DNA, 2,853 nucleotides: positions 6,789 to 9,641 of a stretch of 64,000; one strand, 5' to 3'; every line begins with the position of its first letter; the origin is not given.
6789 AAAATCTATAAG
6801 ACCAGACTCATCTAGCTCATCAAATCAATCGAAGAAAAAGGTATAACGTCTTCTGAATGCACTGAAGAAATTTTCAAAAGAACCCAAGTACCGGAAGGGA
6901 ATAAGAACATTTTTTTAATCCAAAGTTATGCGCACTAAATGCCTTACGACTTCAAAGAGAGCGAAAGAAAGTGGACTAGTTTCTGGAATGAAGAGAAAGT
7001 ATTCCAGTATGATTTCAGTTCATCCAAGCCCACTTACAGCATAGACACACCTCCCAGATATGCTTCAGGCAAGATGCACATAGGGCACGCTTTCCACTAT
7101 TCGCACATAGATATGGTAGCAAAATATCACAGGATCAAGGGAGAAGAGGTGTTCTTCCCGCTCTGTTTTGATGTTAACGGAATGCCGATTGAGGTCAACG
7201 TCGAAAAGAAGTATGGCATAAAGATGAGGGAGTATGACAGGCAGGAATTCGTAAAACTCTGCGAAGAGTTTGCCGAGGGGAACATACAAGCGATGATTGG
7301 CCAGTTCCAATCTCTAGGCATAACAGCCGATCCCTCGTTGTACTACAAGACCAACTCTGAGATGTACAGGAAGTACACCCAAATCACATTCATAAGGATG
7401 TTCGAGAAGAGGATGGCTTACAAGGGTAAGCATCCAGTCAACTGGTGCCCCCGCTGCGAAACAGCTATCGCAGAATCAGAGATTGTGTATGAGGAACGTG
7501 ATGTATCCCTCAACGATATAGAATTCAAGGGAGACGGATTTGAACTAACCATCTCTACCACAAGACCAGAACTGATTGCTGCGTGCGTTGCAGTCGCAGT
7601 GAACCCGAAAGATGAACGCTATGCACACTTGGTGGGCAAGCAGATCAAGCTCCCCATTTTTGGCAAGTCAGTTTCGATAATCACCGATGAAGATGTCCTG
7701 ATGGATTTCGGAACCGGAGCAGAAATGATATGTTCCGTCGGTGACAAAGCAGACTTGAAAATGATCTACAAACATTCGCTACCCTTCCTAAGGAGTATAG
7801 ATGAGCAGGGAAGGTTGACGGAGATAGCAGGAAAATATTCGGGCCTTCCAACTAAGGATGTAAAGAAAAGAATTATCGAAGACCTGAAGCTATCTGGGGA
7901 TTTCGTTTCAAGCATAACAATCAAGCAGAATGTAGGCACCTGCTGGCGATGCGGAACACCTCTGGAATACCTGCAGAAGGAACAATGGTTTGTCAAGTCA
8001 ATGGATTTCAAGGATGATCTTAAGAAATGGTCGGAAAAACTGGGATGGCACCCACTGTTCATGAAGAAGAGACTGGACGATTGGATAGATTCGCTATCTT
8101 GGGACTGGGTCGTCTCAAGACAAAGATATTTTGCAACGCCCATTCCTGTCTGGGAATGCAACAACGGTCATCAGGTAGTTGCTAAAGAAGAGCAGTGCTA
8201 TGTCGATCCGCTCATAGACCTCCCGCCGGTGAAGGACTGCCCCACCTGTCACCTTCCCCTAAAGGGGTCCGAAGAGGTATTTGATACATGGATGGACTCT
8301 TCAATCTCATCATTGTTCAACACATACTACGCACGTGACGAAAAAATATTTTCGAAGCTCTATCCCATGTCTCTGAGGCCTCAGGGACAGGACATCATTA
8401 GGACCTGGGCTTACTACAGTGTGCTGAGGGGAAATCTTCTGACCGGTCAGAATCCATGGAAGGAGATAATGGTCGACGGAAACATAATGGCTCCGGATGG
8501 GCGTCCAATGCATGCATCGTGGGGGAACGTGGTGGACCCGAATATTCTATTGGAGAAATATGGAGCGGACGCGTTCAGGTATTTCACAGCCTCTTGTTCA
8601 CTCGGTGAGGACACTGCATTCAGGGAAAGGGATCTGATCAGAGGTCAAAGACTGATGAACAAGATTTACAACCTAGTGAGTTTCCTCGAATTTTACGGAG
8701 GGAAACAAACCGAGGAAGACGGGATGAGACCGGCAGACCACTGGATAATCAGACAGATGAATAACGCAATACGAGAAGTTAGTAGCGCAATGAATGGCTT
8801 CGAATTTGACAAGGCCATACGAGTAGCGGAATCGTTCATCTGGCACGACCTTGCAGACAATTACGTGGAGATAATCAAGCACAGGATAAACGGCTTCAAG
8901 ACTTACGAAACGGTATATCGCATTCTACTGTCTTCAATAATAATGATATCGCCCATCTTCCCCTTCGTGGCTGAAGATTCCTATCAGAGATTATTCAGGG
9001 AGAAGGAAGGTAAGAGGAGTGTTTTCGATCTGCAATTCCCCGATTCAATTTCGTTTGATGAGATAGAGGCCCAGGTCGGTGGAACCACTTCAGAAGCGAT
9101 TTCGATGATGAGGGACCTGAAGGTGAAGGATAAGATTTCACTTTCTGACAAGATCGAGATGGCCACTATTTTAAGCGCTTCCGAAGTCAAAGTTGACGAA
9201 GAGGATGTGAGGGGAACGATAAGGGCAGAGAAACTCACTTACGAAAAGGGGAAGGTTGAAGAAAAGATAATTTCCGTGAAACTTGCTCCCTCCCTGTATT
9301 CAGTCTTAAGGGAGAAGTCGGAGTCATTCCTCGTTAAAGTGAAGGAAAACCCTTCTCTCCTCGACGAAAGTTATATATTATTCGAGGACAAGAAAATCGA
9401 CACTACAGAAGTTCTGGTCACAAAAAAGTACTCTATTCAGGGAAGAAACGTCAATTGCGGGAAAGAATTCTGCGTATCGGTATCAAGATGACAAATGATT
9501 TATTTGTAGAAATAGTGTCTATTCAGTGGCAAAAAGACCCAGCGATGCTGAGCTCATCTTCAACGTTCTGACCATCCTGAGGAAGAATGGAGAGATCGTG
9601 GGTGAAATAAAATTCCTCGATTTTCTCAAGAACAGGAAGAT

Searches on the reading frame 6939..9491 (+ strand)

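Call 12: search_protein_families(library=ncbifam, max_evalue=0.00001, proteins=[window:6939-9491:+])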
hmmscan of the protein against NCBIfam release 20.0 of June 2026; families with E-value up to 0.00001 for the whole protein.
window:6939-9491:+ (850 aa): 15 families
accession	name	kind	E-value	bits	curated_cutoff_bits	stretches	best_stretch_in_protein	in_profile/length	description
NF009687.0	PRK13208.1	equivalog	1.8e-268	893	738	1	3-776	10-796/801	valine--tRNA ligase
TIGR00422.1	valS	equivalog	1.3e-206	688.4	612.1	1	3-789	5-807/863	valine--tRNA ligase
NF000540.1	alt_ValS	exception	7e-159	530.4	900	2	100-751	123-807/827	valine--tRNA ligase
NF004349.1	PRK05729.1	equivalog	5.4e-150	501.3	704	1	3-761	4-762/860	valine--tRNA ligase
TIGR00392.1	ileS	equivalog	8e-113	378.3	621.4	2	245-751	311-856/861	isoleucine--tRNA ligase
NF011492.0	PRK14900.1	equivalog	3.6e-98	329.7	1783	1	3-763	13-782/1044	valine--tRNA ligase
NF008957.0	PRK12300.1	subfamily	1.8e-63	214.9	677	3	4-226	5-241/946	leucine--tRNA ligase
NF000258.1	MupB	exception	2.8e-58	197.6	1900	2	250-702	301-775/1033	mupirocin-resistant isoleucine--tRNA ligase MupB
NF000257.1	MupA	exception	1.4e-57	195.2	1900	2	249-684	296-760/1024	mupirocin-resistant isoleucine--tRNA ligase MupA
TIGR00396.1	leuS_bact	equivalog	2.8e-56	191.2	548.4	2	3-183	1-168/843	leucine--tRNA ligase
NF040702.1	ileS_w_GNAT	exception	4.4e-56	190.2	1999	2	242-699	490-967/1100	isoleucine--tRNA ligase, N-acetyltransferase domain-containing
TIGR00395.1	leuS_arch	equivalog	8.3e-52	176.3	648.5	2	7-226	2-235/938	leucine--tRNA ligase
NF008900.0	PRK12267.1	equivalog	6.6e-31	107.5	598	2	446-634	223-418/648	methionine--tRNA ligase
TIGR00398.1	metG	equivalog_domain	1.1e-30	106.9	336.35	2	35-187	3-137/530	methionine--tRNA ligase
NF001100.0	PRK00133.1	equivalog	2.6e-23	82.4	587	2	334-702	174-505/676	methionine--tRNA ligase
